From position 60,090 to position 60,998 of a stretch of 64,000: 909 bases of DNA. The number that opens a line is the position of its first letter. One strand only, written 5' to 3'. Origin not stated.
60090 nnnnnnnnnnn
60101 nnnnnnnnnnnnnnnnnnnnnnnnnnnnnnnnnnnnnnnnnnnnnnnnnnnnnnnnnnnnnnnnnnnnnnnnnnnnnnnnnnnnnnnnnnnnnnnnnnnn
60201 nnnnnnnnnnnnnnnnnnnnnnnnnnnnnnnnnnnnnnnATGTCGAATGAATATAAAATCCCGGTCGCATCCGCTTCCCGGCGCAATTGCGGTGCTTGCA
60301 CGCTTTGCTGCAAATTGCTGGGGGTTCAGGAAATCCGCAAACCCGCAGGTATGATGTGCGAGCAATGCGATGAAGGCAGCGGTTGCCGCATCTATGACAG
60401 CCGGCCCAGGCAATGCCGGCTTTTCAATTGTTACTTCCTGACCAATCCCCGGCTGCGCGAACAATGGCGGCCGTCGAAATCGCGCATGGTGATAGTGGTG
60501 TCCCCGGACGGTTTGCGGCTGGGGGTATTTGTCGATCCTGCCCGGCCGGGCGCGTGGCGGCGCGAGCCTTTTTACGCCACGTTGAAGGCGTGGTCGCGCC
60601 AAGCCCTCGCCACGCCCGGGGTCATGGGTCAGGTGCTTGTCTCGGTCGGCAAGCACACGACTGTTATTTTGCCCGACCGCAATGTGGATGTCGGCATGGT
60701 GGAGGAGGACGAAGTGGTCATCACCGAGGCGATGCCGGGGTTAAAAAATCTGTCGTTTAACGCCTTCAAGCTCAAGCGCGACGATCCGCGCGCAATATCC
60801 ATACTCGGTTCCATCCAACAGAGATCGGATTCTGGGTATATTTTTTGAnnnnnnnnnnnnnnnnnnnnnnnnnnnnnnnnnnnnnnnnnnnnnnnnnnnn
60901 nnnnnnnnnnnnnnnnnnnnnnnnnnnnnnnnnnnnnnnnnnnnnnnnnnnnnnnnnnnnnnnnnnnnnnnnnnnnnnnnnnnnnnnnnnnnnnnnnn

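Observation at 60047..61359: Nine-Cys YkgJ-family gene embedded in the arsenic locus: candidate new ars component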

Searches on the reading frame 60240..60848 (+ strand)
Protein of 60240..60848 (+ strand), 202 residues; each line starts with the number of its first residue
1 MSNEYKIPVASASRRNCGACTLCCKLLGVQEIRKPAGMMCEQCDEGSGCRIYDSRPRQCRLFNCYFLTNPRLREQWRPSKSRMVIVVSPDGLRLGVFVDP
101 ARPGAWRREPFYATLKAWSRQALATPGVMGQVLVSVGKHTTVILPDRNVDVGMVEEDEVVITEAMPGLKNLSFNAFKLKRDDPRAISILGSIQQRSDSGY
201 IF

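Call 5: search_protein_families(library=pfam, proteins=[window:60240-60848:+], max_evalue=0.01)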
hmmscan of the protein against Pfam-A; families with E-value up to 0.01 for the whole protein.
window:60240-60848:+ (202 aa): 0 families

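Call 6: search_protein_families(library=ncbifam, proteins=[window:60240-60848:+], max_evalue=0.01)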
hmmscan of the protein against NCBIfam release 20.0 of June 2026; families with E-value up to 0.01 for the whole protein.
window:60240-60848:+ (202 aa): 0 families

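Call 7: search_protein_families(library=pfam, proteins=[window:60240-60848:+], max_evalue=10)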
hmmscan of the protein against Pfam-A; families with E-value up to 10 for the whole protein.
window:60240-60848:+ (202 aa): 1 family
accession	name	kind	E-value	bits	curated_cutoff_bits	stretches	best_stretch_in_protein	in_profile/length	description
PF03692.20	CxxCxxCC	-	0.9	10.7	23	0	17-64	2-71/85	Putative zinc- or iron-chelating domain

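Call 9: find_homologous_proteins(query=window:60240-60848:+)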
Query window:60240-60848:+ (202 aa): 109 proteins with E <= 0.001 among 315 candidates.
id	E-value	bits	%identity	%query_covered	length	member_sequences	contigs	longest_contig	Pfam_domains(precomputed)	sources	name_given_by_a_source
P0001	4.6e-125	433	94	100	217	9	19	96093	-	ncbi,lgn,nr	ncbi:MAG TPA: hypothetical protein VJ750_04715 [Rhizomicrobium sp.]|nr:hypothetical protein [Rhizomi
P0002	7.6e-96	338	73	97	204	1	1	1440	-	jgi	jgi:hypothetical protein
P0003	6.3e-92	325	71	95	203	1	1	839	-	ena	-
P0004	1.5e-89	317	69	96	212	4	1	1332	-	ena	-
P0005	3.6e-89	316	67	97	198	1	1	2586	-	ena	-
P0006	6.1e-89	315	69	93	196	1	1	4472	-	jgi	jgi:hypothetical protein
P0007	3.5e-86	306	65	100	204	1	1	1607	-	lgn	-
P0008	6.0e-83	295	66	94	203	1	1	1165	-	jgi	jgi:hypothetical protein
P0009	1.8e-80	287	67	89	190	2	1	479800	-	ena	-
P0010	8.8e-79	282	60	97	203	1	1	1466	-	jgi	jgi:hypothetical protein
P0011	4.2e-77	276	68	87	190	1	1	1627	-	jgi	jgi:Fe-S-cluster containining protein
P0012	5.6e-77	276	63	90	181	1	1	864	-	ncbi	-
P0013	1.1e-76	275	62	93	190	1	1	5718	-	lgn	-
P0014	1.5e-76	275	60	96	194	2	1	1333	-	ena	-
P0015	2.1e-76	274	61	93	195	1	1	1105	-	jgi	jgi:hypothetical protein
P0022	1.5e-73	265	62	90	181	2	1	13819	-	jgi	jgi:hypothetical protein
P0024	1.2e-71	258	63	88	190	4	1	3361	-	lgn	-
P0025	1.9e-70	255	68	80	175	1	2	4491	-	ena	-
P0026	5.2e-70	253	65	83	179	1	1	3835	-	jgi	-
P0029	1.5e-63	232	59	79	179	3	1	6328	-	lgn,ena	-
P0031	1.5e-59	219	60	75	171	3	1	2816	-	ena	-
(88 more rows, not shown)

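Call 13: find_related_loci(query=A2, collection=genome_contigs, flank=6000)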
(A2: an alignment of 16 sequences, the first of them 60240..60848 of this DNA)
Query A2 (202 aa) in genome_contigs; peptide patterns used: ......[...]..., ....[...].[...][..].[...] (x = any residue, [..] = any of these).
192 stretches matched a pattern; 81 encode a relative of the query (tblastn E <= 1e-3); the best 80 are kept; 80 distinct loci.
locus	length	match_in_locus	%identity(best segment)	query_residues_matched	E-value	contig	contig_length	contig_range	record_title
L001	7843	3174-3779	95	1-202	2e-130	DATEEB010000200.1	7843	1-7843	MAG TPA_asm: Rhizomicrobium sp. isolate SMAG_U8722 k141_2081828, whole genome shotgun sequence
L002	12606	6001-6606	94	1-202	3e-128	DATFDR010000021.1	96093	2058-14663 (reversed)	MAG TPA_asm: Rhizomicrobium sp. isolate SMAG_U8585 k141_1268341, whole genome shotgun sequence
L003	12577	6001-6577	58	1-197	7e-58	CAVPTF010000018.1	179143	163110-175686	MAG: uncultured Alphaproteobacteria bacterium isolate MFD06742.bin.2.199 genome assembly, contig: contig_8197, whole gen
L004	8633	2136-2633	48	15-183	4e-50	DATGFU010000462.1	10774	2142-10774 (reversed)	MAG TPA_asm: Stellaceae bacterium isolate SMAG_U9736 k141_358812, whole genome shotgun sequence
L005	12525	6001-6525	44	2-179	1e-48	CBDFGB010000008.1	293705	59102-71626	MAG: Acetobacteraceae bacterium isolate 2ff5c7f4-beb1-4044-8992-6d63e018496a genome assembly, contig: contig_8, whole ge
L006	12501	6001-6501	46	15-184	1e-47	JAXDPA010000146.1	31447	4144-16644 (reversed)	MAG: Sphingomonadales bacterium isolate BP_700 scaffold_3850641, whole genome shotgun sequence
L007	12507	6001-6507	45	13-184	1e-47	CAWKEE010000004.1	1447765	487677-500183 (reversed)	MAG: uncultured Alphaproteobacteria bacterium isolate MFD09206.bin.1.206 genome assembly, contig: contig_383, whole geno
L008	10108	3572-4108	43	1-184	5e-47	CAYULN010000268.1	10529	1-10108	MAG TPA_asm: uncultured Caulobacteraceae bacterium isolate binchicken_co84_387 genome assembly, contig: k141_840089, who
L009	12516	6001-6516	40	15-191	9e-47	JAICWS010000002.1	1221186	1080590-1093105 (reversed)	MAG: Alphaproteobacteria bacterium isolate LS_FP_2_bin.61 k141_1306701_length_1221186_cov_27.3567, whole genome shotgun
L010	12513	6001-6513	43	15-188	9e-47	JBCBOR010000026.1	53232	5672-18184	MAG: Pseudomonadota bacterium isolate J06633_11 NODE_26_length_53232_cov_9.862722, whole genome shotgun sequence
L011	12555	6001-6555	41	1-184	1e-46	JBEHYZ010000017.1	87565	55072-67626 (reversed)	MAG: Pseudomonadota bacterium isolate ESF1.bin.85 NODE_303_length_87565_cov_12.113907, whole genome shotgun sequence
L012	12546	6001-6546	42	2-188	2e-46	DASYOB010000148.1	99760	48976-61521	MAG TPA_asm: Stellaceae bacterium isolate SMAG_U4418 k141_2311796, whole genome shotgun sequence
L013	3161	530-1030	42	15-183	7e-46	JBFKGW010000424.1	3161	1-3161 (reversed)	MAG: Alphaproteobacteria bacterium isolate Mix_sand21.2022.07.D.20 k141_1020495_length_3161_cov_9.9305, whole genome sho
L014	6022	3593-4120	43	15-193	1e-45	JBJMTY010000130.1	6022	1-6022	MAG: Allosphingosinicella sp. isolate H3_18_all_fractions_metab_conc_55_70_13 k255_2868837, whole genome shotgun sequenc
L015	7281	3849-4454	38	7-199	1e-45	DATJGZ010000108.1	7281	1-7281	MAG TPA_asm: Patescibacteria group bacterium isolate SMAG_U15499 k141_11288243, whole genome shotgun sequence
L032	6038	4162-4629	45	3-161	4e-42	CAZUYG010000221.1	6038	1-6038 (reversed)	MAG TPA_asm: uncultured Candidatus Odyssella sp. isolate binchicken_co118_157 genome assembly, contig: NODE_17826_length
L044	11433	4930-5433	42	15-185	8e-41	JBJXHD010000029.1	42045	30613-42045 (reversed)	MAG: Hyphomicrobium sp. isolate F1F2.bin.119 k127_2379237, whole genome shotgun sequence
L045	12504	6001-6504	41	15-185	2e-40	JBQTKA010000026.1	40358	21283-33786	MAG: Hyphomicrobium sp. isolate SAW85 c_000000074046, whole genome shotgun sequence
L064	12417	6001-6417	39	11-152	7e-30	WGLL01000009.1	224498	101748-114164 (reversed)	MAG: Caulobacter sp. isolate RI_161 c_000000104662, whole genome shotgun sequence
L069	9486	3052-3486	40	11-160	2e-29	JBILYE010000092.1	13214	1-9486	MAG: Caulobacter sp. isolate ME2018-11-08GD_3300042940_group8_bin99 Rohwer_bin1854_scaffold_4145_c1, whole genome shotgu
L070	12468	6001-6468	35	2-149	3e-29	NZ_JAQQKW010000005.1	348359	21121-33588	Asticcacaulis currens strain DXS10W DXS10W_ctg05, whole genome shotgun sequence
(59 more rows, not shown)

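Call 16: find_related_loci(query=A2, collection=metagenome_contigs, flank=6000)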
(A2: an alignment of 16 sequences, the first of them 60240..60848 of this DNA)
Query A2 (202 aa) in metagenome_contigs; peptide patterns used: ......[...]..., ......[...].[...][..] (x = any residue, [..] = any of these).
295 stretches matched a pattern; 149 encode a relative of the query (tblastn E <= 1e-3); the best 80 are kept; 80 distinct loci.
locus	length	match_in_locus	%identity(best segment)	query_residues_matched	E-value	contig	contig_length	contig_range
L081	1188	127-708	65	9-202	2e-93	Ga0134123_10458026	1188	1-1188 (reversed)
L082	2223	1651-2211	62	8-194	3e-85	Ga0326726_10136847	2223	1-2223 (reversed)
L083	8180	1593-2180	58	9-202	5e-79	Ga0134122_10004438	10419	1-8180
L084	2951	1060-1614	57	13-199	4e-73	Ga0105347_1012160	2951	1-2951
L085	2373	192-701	50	12-184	2e-57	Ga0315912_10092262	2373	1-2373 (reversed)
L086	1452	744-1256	50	15-188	8e-59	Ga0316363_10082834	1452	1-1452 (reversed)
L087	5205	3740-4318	44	1-196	1e-55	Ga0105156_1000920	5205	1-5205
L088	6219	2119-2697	44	1-196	1e-55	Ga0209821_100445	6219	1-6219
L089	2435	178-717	47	1-185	4e-56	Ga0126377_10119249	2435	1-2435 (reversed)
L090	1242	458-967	49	15-187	4e-58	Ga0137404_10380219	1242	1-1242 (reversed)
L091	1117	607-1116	48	15-187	5e-56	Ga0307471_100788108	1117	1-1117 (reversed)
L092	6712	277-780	49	15-184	2e-52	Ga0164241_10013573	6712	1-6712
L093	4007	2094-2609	46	12-188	4e-52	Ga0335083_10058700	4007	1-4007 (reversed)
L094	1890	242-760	44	10-185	3e-53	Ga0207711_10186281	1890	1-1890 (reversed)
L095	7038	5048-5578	45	15-194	7e-52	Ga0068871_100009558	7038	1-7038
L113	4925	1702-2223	42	15-191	6e-48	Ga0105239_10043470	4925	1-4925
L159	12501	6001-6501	38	15-184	4e-39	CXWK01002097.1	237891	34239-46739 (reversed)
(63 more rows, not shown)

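Call 18: find_encoding_contigs(protein=P0009, flank=6000, max_places=2)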
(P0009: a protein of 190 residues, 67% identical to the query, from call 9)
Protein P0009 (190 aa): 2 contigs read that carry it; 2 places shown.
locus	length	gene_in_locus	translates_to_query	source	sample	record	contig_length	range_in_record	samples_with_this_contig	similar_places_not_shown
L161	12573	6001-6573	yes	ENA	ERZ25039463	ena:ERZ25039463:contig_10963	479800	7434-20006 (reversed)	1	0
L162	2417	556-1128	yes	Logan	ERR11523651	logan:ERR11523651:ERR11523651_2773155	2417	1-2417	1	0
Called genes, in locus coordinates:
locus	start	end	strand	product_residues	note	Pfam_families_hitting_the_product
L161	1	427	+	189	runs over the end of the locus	PF00313:CSD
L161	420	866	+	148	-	PF18856:baeRF_family12, PF10116:Host_attach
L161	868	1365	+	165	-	PF01864:CarS-like (weak)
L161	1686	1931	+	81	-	-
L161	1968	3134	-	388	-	PF00155:Aminotran_1_2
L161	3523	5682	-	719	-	PF01011:PQQ, PF13360:PQQ_2 (faint)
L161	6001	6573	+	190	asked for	-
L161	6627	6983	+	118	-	PF12840:HTH_20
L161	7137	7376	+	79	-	-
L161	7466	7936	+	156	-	PF00903:Glyoxalase (weak)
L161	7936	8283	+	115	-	PF12840:HTH_20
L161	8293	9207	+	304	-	PF01451:LMWPc, PF00462:Glutaredoxin (faint), PF03960:ArsC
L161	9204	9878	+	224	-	PF00230:MIP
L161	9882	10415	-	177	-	PF06041:DUF924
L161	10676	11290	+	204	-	-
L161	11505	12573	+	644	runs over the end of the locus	PF00593:TonB_dep_Rec_b-barrel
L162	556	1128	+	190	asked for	-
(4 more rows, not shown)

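Call 19: find_encoding_contigs(protein=P0022, flank=6000, max_places=2)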
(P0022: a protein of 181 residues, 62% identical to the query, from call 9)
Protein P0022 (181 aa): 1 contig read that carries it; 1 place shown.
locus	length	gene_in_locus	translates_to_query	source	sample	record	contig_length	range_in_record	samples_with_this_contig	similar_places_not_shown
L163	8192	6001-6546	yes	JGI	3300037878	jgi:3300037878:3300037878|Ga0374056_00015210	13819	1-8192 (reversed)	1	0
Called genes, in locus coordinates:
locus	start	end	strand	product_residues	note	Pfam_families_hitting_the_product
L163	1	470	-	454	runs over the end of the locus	PF00083:Sugar_tr, PF07690:MFS_1, PF06779:MFS_4, PF07690:MFS_1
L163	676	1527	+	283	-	PF01557:FAA_hydrolase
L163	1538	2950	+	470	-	PF00083:Sugar_tr, PF07690:MFS_1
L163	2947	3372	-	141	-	PF02566:OsmC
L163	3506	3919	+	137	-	PF07883:Cupin_2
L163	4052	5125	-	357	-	PF08450:SGL (faint), PF17170:DUF5128, PF01436:NHL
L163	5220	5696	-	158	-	PF06186:DUF992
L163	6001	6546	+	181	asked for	-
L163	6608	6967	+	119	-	PF12840:HTH_20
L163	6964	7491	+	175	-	PF01451:LMWPc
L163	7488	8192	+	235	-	?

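Call 20: find_encoding_contigs(protein=P0013, flank=6000, max_places=2)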
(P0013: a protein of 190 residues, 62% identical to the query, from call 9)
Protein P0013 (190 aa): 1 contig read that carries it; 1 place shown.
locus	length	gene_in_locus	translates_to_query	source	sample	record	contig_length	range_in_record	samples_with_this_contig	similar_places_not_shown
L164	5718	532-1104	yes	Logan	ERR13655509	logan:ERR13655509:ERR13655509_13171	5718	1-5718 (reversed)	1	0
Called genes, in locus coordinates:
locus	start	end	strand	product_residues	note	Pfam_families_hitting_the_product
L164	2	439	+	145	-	?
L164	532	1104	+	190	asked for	-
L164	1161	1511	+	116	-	PF12840:HTH_20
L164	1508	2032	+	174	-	PF01451:LMWPc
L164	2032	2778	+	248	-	PF00230:MIP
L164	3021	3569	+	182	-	PF07310:PAS_5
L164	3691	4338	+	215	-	PF13560:HTH_31 (weak), PF01381:HTH_3, PF07883:Cupin_2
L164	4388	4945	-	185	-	PF04366:Ysc84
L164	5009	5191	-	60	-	-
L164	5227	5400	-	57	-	-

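Call 21: find_encoding_contigs(protein=P0006, flank=6000, max_places=2)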
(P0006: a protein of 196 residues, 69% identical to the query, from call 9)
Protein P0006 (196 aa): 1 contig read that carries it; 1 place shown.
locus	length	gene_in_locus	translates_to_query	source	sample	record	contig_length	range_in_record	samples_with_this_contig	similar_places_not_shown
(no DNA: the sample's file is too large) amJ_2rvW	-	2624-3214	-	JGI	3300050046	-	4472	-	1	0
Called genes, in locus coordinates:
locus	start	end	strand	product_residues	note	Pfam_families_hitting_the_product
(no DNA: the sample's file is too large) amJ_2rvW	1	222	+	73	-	?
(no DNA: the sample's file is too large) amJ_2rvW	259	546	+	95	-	PF04226:Transgly_assoc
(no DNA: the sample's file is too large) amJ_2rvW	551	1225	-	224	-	PF00230:MIP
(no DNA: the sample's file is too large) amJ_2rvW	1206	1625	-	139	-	PF03960:ArsC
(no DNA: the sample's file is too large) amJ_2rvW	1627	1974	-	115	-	PF12840:HTH_20, PF12802:MarR_2 (weak)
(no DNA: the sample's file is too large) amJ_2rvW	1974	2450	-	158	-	PF00903:Glyoxalase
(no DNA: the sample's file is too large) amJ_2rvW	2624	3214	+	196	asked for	-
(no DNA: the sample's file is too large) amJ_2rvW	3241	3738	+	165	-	PF01451:LMWPc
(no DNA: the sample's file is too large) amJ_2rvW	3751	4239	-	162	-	PF03551:PadR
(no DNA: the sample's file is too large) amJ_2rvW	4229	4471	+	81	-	?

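Call 24: find_encoding_contigs(protein=P0029, flank=6000, max_places=2)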
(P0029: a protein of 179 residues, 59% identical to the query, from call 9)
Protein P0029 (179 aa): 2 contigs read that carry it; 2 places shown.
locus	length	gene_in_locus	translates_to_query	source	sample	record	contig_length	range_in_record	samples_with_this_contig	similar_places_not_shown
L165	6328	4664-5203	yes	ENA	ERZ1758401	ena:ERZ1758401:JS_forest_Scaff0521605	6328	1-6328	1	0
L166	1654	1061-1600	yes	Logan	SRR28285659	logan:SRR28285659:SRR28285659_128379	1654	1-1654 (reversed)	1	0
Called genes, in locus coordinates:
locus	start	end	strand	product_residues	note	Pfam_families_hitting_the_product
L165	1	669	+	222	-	?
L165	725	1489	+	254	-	PF13531:SBP_bac_11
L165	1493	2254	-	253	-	PF13847:Methyltransf_31 (weak), PF08241:Methyltransf_11, PF08242:Methyltransf_12 (weak), PF13649:Methyltransf_25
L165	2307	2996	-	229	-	-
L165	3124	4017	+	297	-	-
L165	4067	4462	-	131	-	PF00190:Cupin_1 (weak), PF07883:Cupin_2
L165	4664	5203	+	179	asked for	-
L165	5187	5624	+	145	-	PF12840:HTH_20, PF09339:HTH_IclR (faint)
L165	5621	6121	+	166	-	PF01451:LMWPc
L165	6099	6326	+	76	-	?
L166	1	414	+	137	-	?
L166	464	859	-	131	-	PF00190:Cupin_1 (weak), PF07883:Cupin_2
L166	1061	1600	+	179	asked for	-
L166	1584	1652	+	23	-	?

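Call 25: find_encoding_contigs(protein=P0025, flank=6000, max_places=2)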
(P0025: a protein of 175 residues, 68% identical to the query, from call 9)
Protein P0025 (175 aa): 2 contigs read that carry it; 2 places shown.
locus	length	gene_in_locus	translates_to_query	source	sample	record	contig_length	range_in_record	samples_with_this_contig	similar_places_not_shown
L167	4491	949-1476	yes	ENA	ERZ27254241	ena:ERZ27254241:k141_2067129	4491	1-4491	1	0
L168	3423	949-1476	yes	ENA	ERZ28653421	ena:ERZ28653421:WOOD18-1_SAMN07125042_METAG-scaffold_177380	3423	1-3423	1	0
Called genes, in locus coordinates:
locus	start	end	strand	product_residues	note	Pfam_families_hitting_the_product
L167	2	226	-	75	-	?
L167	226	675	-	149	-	PF00903:Glyoxalase (weak)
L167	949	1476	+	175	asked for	-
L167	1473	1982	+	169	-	PF01451:LMWPc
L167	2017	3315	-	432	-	PF03069:FmdA_AmdA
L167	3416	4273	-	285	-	-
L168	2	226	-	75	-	?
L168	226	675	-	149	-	PF00903:Glyoxalase (weak)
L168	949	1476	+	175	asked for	-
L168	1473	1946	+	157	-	PF01451:LMWPc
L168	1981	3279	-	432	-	PF03069:FmdA_AmdA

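Call 26: find_encoding_contigs(protein=P0026, flank=6000, max_places=2)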
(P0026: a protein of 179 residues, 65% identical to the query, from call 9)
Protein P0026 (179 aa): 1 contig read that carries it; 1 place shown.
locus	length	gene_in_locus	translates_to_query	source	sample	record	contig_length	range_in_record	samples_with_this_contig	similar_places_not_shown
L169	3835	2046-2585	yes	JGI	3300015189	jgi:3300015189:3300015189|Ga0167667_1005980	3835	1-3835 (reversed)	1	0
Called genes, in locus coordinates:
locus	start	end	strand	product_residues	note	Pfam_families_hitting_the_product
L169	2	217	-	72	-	?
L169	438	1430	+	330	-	PF12852:Cupin_6, PF00165:HTH_AraC (faint), PF12833:HTH_18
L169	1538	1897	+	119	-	PF03551:PadR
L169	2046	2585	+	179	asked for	-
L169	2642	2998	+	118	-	PF12840:HTH_20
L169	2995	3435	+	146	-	PF00903:Glyoxalase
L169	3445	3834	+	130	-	?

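Call 27: find_encoding_contigs(protein=P0024, flank=6000, max_places=2)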
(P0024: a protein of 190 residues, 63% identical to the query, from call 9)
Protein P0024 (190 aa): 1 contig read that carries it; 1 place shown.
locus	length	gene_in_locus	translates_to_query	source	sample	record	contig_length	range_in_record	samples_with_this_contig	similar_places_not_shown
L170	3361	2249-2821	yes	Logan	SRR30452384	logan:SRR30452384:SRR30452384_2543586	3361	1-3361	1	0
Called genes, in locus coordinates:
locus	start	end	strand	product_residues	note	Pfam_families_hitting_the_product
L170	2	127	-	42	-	?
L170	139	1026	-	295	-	PF14378:PAP2_3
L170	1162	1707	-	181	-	PF13302:Acetyltransf_3, PF13420:Acetyltransf_4, PF00583:Acetyltransf_1, PF13673:Acetyltransf_10 (faint), PF13508:Acetyltransf_7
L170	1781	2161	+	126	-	PF12840:HTH_20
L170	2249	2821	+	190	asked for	-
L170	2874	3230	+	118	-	PF12840:HTH_20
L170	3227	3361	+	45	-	?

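Call 33: search_protein_families(library=pfam, proteins=[L113:842-1642:+, L045:7947-9737:-, L070:4117-5529:+, L069:1396-3045:+, L044:4395-4886:+, L044:8659-10023:-, L064:6969-7751:-, L008:1800-3053:-, L032:2145-3665:+, L159:5353-5859:-], max_evalue=0.001)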
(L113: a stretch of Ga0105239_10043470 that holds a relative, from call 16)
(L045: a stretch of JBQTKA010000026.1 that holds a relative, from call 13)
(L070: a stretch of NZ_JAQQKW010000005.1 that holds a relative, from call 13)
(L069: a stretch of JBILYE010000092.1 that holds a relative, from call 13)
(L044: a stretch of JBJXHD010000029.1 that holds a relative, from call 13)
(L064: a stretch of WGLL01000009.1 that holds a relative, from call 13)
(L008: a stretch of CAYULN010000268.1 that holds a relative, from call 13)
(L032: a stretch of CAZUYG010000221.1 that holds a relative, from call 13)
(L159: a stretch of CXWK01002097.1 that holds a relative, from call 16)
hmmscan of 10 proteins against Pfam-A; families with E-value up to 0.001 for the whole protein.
L113:842-1642:+ (266 aa): 3 families
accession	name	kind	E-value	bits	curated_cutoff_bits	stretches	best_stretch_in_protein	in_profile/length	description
PF13561.12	adh_short_C2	-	6.5e-51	173.6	27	2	118-265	85-236/236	Enoyl-(Acyl carrier protein) reductase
PF00106.31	adh_short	-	4.3e-42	144.3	26.6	1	9-217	2-188/195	short chain dehydrogenase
PF01370.27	Epimerase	-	8.8e-05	22.5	20.9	0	11-71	2-61/240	NAD dependent epimerase/dehydratase family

L045:7947-9737:- (596 aa): 4 families
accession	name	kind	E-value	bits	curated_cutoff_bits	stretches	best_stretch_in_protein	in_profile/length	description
PF08676.16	MutL_C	-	1e-44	152.1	25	1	412-553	2-142/142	MutL C terminal dimerisation domain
PF01119.25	DNA_mis_repair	-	4.6e-32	110.6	26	1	213-332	3-118/119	DNA mismatch repair protein, C-terminal domain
PF13589.12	HATPase_c_3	-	4.7e-10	40.1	25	1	24-116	4-97/137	Histidine kinase-, DNA gyrase B-, and HSP90-like ATPase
PF02518.31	HATPase_c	-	7.9e-08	33.2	26.4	1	21-77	4-63/111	Histidine kinase-, DNA gyrase B-, and HSP90-like ATPase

L070:4117-5529:+ (470 aa): 4 families
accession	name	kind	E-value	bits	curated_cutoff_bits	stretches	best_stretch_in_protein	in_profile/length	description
PF02518.31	HATPase_c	-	3.1e-19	69.9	26.4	1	361-468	5-108/111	Histidine kinase-, DNA gyrase B-, and HSP90-like ATPase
PF00512.31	HisKA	-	9.2e-09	35.7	26.9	1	261-316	2-64/66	His Kinase A (phospho-acceptor) domain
PF00672.30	HAMP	-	6.5e-06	26.8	25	1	204-255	1-52/53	HAMP domain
PF13589.12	HATPase_c_3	-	0.00042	20.8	25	1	362-438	3-80/137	Histidine kinase-, DNA gyrase B-, and HSP90-like ATPase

L069:1396-3045:+ (549 aa): 3 families
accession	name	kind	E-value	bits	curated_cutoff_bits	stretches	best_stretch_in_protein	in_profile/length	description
PF06418.20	CTP_synth_N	-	1.7e-121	405.1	26.1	1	3-269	1-264/265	CTP synthase N-terminus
PF00117.34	GATase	-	2.5e-37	128.8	22.8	1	305-540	1-189/190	Glutamine amidotransferase class-I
PF07722.19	Peptidase_C26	-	1.5e-07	31.9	20.5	1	452-523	154-219/219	Peptidase C26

L044:4395-4886:+ (163 aa): 2 families
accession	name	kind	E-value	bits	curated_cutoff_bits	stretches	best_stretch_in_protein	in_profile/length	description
PF00210.30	Ferritin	-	9.9e-35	120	24.5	1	8-144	1-142/142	Ferritin-like domain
PF02915.23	Rubrerythrin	-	0.00034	21.5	22.8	1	11-135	3-134/137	Rubrerythrin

L044:8659-10023:- (454 aa): 1 family
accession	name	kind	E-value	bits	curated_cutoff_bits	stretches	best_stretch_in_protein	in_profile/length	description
PF00342.24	PGI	-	6.7e-25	88.1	22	1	88-448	98-464/486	Phosphoglucose isomerase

L064:6969-7751:- (260 aa): 2 families
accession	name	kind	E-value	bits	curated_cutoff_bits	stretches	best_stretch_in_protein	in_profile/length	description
PF00378.25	ECH_1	-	1.5e-55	188.7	27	1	9-219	1-209/251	Enoyl-CoA hydratase/isomerase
PF16113.10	ECH_2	-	7e-32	111.7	27.2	1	15-198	2-186/335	Enoyl-CoA hydratase/isomerase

L008:1800-3053:- (417 aa): 1 family
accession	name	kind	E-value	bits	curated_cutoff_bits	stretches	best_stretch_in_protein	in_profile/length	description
PF07690.21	MFS_1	-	1.6e-21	77.1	33.4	1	23-346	4-320/347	Major Facilitator Superfamily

L032:2145-3665:+ (506 aa): 2 families
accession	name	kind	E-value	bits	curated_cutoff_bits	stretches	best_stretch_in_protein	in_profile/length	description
PF02541.22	Ppx-GppA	-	4.1e-39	135.2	27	1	44-313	10-284/285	Ppx/GppA phosphatase family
PF21697.3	Ppx_C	-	3.7e-24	86.3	27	1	352-494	36-178/187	Exopolyphosphatase, C-terminal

L159:5353-5859:- (168 aa): 1 family
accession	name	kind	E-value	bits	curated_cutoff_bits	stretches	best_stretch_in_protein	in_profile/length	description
PF00226.36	DnaJ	-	3.1e-10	40.4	27.8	1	92-154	1-56/63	DnaJ domain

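Call 36: search_solved_structures(query=A3, max_evalue=10, show_alignments=2)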
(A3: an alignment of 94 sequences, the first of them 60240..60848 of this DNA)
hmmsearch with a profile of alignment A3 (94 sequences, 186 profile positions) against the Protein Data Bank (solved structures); distinct sequences matched with E-value up to 10: 6.
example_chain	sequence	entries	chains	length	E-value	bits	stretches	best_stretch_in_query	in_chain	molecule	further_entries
5gl7_A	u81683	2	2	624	0.31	13.8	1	14-44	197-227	Methionine--tRNA ligase, cytoplasmic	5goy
5x4b_A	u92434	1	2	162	0.63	12.8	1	105-159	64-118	GTPase Der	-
1yfn_E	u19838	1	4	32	1.5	11.6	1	99-121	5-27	Sigma-E factor negative regulatory protein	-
2esr_A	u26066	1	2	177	1.8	11.3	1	105-150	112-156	Methyltransferase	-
2hjg_A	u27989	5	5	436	2.3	11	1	105-159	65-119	GTP-binding protein engA | GTPase Der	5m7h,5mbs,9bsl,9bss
4dcs_A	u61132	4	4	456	2.5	10.9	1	105-159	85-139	GTP-BINDING PROTEIN ENGA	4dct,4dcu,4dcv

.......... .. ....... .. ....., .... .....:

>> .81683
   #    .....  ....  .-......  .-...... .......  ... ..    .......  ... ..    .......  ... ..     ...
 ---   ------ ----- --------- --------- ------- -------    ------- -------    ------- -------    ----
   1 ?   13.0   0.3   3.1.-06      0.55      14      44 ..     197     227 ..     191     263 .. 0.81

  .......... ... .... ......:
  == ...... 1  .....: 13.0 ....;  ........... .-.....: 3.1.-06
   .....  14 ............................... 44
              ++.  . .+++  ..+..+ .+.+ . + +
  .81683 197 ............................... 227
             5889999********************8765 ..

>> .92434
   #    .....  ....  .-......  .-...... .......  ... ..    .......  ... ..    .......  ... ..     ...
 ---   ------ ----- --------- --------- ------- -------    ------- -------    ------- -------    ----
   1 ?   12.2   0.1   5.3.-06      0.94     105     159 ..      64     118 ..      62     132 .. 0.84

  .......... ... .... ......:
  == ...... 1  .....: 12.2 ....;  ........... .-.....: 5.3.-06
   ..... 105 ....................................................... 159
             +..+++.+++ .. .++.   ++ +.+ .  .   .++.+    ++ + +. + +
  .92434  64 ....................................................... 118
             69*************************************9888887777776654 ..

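Call 41: predict_structure(alignment_id=A3)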
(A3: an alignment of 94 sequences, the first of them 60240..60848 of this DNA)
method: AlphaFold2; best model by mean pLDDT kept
length: 202 residues; sequences in the alignment: 94
mean_pLDDT: 89.5   pTM: 0.85
mean pLDDT of the five models: 89.5, 89.3, 88.6, 88.5, 87.2
residues with pLDDT >= 90: 139; 70-90: 43; 50-70: 19; < 50: 1
segments of 3 or more residues with pLDDT < 50: none
pLDDT, mean of each block of 10 residues (from residue 1): 64 77 95 95 92 91 92 96 93 94 98 97 79 97 97 96 89 95 91 68 51
secondary structure, 60 per line:
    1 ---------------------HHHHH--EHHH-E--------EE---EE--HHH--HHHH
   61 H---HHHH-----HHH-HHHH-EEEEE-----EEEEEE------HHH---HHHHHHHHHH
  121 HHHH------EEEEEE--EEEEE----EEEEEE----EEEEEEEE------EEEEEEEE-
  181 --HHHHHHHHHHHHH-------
elements in order: H22-26 H57-61 H65-68 H78-81 E83-87 E93-98 H111-124 E131-136 E139-143 E148-153 E158-165 E172-179 H183-195
